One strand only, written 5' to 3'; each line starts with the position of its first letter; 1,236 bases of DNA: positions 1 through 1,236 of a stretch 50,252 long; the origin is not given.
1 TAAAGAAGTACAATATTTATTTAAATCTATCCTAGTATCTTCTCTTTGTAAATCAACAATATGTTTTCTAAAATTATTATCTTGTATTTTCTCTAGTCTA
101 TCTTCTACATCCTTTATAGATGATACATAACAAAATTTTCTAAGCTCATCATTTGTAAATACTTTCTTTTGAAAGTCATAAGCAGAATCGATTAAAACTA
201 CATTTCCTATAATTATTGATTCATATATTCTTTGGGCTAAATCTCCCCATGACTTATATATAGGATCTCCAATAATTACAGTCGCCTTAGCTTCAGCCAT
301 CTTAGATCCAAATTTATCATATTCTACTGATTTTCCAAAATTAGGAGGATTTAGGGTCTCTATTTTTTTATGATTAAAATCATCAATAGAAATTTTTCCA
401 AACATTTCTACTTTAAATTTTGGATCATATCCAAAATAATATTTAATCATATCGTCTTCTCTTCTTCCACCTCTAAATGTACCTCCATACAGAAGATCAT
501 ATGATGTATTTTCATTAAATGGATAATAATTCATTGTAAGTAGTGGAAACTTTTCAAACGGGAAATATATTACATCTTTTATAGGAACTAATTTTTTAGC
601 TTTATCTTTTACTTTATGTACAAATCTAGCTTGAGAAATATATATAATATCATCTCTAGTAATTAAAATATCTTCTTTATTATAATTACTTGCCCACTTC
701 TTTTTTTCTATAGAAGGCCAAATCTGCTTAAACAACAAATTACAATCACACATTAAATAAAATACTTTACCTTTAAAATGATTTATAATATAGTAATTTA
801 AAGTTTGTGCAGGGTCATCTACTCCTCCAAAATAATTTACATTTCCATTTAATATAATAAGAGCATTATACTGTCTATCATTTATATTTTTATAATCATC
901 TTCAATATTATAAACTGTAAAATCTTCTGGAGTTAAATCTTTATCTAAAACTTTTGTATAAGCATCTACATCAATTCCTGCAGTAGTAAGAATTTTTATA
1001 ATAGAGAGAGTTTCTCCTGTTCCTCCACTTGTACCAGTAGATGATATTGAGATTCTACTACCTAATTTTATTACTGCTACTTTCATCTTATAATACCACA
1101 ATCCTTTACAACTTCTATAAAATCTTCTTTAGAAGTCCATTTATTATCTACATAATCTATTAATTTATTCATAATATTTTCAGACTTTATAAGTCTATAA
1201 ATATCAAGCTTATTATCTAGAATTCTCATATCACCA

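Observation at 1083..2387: Single-polypeptide fusion of a dNMP kinase with a dCMP-hydroxymethylase-like ThyA-fold enzyme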

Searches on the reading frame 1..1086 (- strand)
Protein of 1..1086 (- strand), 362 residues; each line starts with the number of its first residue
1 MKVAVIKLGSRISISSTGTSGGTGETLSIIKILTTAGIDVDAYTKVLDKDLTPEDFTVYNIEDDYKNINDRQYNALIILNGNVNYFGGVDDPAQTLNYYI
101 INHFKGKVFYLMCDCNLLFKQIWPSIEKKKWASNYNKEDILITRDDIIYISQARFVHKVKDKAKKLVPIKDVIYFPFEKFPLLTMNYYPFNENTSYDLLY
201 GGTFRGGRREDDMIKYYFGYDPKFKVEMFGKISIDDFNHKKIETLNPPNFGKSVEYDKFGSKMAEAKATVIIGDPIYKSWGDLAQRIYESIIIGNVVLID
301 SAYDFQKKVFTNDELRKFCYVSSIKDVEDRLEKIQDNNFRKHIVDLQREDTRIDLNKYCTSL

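Call 9: search_protein_families(library=pfam, proteins=[window:1-1086:-], max_evalue=1)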
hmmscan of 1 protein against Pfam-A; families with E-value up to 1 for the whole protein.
seq(362 aa): 2 families
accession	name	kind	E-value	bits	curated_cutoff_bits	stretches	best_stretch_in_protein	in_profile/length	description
PF09198.16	T4-Gluco-transf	-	3.8e-25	89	27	1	1-180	1-166/167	Bacteriophage T4 beta-glucosyltransferase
PF20735.2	Lambda_ea8_5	-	0.13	13.4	27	1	286-328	23-66/90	Bacteriophage lambda ea8.5-related domain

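Call 10: search_protein_families(library=phrogs, proteins=[window:1-1086:-], max_evalue=0.1)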
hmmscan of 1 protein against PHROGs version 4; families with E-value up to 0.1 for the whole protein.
seq(362 aa): 1 family
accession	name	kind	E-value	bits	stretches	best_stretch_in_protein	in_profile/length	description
phrog_7922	-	moron, auxiliary metabolic gene and host takeover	1.9e-52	179.6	1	1-349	1-336/358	beta-glucosyltransferase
